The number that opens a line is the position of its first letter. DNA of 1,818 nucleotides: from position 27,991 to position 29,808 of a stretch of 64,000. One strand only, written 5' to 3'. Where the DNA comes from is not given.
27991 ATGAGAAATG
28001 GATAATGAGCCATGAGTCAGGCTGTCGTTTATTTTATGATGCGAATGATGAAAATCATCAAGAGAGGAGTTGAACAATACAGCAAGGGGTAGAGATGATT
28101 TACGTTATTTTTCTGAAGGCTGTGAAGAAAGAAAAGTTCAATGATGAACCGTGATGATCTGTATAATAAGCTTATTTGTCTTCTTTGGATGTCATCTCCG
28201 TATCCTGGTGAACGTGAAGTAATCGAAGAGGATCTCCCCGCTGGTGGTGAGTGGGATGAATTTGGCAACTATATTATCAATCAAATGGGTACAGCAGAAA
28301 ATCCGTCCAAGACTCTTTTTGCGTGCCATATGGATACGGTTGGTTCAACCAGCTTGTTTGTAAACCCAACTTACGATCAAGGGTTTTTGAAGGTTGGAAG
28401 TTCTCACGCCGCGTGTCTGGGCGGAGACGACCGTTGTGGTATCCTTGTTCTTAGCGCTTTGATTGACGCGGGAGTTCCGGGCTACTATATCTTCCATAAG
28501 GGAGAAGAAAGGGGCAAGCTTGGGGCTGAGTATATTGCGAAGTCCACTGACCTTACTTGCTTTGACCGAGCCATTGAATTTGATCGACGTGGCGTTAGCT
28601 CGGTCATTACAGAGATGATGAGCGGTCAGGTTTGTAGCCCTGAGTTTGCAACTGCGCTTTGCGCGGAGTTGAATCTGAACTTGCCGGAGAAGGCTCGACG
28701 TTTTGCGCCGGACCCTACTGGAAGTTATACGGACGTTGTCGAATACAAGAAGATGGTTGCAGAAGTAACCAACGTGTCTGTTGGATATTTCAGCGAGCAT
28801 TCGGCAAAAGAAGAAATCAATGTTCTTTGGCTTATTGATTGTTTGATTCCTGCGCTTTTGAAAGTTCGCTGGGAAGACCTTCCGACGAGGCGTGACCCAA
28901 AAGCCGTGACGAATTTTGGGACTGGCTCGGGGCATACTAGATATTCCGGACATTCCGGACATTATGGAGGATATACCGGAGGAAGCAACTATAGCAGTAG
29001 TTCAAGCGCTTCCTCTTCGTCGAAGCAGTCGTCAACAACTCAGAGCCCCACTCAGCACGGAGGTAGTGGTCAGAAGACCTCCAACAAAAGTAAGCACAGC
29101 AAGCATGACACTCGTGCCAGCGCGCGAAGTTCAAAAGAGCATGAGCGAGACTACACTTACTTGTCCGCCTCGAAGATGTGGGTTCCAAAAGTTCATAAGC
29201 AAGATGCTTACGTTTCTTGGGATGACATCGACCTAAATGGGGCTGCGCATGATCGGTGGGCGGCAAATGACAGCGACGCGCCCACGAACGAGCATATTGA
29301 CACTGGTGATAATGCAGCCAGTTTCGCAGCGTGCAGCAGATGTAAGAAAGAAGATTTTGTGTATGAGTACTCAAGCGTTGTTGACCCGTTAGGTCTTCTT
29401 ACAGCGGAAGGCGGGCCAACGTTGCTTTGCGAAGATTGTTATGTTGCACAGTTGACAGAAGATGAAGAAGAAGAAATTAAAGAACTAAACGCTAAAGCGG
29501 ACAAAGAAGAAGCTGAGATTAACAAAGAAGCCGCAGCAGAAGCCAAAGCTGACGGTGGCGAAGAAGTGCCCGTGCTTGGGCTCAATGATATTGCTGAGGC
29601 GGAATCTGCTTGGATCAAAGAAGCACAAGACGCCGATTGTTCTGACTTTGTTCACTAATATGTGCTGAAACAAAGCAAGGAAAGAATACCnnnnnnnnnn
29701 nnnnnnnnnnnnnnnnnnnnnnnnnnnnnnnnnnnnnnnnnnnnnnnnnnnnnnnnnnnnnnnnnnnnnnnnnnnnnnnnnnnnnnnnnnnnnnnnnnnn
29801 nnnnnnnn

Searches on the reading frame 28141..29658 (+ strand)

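Call 38: search_protein_families(library=phrogs, proteins=[window:28141-29658:+], max_evalue=0.00001)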
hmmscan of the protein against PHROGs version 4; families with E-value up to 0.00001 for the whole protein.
window:28141-29658:+ (505 aa): 1 family
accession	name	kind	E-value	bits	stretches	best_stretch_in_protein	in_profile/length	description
phrog_4191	-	other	6.7e-49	167.8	1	12-257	9-256/342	peptidase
